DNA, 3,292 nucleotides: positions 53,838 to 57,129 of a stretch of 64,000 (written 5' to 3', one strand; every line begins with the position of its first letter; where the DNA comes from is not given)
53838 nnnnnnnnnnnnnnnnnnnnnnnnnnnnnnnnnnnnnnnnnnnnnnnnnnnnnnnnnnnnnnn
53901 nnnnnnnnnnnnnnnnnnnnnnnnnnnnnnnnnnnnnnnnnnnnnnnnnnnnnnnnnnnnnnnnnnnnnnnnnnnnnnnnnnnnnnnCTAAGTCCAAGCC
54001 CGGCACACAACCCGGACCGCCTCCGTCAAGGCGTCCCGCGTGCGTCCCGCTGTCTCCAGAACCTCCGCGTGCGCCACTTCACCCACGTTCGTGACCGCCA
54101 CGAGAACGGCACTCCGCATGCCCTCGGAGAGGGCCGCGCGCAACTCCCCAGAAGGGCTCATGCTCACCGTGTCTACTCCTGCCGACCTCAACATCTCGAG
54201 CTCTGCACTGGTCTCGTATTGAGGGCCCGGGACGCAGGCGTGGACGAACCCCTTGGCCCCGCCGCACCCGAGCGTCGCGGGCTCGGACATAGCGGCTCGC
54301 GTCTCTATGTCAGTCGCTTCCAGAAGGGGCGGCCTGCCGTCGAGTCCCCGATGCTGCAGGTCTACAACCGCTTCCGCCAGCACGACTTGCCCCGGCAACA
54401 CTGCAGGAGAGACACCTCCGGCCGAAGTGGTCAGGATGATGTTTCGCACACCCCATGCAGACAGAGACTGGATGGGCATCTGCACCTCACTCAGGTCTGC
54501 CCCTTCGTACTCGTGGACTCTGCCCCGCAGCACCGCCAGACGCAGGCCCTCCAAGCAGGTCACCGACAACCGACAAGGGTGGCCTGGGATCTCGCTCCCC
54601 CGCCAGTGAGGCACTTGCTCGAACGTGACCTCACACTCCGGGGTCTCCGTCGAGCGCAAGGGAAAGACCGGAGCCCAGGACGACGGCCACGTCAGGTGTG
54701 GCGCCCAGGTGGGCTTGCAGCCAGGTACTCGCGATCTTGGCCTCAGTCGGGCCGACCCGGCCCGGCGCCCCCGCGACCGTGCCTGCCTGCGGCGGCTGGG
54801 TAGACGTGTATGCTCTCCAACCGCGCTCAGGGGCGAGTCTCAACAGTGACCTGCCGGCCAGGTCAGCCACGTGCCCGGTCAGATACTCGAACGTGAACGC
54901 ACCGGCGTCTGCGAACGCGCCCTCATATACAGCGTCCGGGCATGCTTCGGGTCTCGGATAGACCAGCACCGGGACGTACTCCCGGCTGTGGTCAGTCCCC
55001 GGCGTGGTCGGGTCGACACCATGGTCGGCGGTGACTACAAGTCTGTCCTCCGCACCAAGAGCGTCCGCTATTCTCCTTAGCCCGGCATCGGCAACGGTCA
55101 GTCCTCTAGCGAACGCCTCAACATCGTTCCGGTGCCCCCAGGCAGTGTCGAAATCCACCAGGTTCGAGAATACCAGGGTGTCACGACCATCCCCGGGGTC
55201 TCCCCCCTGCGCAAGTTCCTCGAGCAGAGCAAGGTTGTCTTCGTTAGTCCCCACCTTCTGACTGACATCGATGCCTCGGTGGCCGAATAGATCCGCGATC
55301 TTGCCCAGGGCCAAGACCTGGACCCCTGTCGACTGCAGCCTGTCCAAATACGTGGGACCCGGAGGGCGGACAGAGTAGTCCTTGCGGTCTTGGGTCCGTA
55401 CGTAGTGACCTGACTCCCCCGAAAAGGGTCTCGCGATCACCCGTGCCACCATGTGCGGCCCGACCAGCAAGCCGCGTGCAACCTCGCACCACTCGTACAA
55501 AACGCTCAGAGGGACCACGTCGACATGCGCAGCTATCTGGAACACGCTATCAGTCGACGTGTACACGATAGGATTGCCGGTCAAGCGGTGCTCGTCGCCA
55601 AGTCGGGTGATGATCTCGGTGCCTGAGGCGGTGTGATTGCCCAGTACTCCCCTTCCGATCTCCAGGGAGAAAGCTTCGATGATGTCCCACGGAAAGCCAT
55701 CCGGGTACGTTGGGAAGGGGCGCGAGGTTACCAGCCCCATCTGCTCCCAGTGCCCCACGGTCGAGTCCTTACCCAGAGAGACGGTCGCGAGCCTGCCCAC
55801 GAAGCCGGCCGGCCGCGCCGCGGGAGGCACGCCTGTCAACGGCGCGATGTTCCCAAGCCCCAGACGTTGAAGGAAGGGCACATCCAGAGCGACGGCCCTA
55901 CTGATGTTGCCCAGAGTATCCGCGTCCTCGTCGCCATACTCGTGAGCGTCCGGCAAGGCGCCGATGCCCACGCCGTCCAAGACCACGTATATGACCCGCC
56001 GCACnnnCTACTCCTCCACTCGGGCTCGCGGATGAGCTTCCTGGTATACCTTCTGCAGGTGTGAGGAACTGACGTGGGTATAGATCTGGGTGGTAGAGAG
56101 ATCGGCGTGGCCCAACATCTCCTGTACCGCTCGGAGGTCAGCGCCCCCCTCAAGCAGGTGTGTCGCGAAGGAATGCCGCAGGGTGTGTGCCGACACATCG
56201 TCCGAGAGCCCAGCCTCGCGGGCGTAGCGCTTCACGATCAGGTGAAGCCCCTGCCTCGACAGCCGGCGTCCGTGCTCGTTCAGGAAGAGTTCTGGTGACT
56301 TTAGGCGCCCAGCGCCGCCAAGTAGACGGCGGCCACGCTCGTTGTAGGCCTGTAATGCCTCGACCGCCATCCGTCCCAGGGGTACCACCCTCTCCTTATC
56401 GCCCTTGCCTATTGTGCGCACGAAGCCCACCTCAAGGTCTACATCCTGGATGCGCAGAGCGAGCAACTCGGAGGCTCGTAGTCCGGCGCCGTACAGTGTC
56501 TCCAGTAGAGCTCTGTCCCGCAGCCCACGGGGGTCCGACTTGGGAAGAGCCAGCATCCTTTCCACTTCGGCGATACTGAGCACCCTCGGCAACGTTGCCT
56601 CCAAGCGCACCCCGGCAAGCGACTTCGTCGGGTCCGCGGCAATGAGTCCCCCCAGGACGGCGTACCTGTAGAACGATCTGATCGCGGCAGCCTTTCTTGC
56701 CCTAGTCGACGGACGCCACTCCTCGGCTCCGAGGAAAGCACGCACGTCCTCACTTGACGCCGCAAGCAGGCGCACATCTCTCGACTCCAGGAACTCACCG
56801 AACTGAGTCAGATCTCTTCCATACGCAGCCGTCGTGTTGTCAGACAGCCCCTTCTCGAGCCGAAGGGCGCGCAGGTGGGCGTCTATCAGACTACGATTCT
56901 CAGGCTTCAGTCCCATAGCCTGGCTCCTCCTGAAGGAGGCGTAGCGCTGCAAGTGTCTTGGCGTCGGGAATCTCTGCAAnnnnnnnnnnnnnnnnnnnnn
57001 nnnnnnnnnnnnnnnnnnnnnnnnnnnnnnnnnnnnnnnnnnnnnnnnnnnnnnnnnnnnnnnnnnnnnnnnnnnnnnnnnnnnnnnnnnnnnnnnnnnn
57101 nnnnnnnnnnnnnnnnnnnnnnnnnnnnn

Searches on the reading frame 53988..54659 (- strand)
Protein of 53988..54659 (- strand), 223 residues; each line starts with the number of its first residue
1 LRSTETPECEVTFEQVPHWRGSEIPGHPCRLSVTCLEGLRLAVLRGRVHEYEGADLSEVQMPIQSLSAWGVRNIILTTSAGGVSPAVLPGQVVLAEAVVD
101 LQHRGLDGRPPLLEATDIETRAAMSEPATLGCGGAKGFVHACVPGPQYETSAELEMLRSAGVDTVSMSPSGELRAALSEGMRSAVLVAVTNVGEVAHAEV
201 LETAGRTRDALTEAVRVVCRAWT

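Call 59: search_protein_families(library=pfam, proteins=[window:53988-54659:-], max_evalue=0.00001)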
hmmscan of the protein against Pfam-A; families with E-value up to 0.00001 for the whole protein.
window:53988-54659:- (223 aa): 1 family
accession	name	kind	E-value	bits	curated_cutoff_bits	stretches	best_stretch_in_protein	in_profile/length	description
PF01048.26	PNP_UDP_1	-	1.1e-18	67.9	25.1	1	26-215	29-228/233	Phosphorylase superfamily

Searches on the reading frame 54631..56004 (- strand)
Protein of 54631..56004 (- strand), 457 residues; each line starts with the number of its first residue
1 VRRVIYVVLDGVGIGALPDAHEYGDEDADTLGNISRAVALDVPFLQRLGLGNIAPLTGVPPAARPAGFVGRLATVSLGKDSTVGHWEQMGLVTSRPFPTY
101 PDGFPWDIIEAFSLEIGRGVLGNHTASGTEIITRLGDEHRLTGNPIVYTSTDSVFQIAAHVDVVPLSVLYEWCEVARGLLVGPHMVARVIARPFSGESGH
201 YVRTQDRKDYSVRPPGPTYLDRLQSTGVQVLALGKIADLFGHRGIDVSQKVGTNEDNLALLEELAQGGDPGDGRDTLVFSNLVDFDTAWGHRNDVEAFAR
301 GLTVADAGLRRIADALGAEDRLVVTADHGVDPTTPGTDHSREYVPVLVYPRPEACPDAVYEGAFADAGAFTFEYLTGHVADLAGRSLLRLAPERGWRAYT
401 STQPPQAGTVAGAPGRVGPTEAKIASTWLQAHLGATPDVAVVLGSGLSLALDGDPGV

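Call 59: search_protein_families(library=pfam, proteins=[window:54631-56004:-], max_evalue=0.00001)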
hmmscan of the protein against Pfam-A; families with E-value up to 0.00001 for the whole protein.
window:54631-56004:- (457 aa): 1 family
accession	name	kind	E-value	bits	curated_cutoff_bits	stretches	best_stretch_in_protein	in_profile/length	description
PF01676.23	Metalloenzyme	-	4.3e-27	95.7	24.3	1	3-374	2-247/252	Metalloenzyme superfamily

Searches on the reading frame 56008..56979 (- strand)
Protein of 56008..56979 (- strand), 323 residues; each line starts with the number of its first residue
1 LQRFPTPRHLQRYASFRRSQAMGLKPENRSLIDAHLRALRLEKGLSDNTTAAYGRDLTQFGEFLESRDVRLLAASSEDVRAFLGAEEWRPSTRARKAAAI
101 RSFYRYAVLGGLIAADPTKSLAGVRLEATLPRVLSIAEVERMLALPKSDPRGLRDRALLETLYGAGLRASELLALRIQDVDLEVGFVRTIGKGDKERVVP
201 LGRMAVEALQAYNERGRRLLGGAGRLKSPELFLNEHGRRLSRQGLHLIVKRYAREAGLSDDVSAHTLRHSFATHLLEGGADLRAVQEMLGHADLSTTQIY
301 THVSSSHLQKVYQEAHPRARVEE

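Call 59: search_protein_families(library=pfam, proteins=[window:56008-56979:-], max_evalue=0.00001)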
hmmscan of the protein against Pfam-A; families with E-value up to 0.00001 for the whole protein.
window:56008-56979:- (323 aa): 2 families
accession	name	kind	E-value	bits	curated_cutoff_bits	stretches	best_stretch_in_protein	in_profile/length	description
PF00589.27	Phage_integrase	-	1e-48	165.8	27.1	1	133-306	2-171/172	Phage integrase family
PF02899.23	Phage_int_SAM_1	-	2.9e-16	59.9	22.3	1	32-108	1-80/83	Phage integrase, N-terminal SAM-like domain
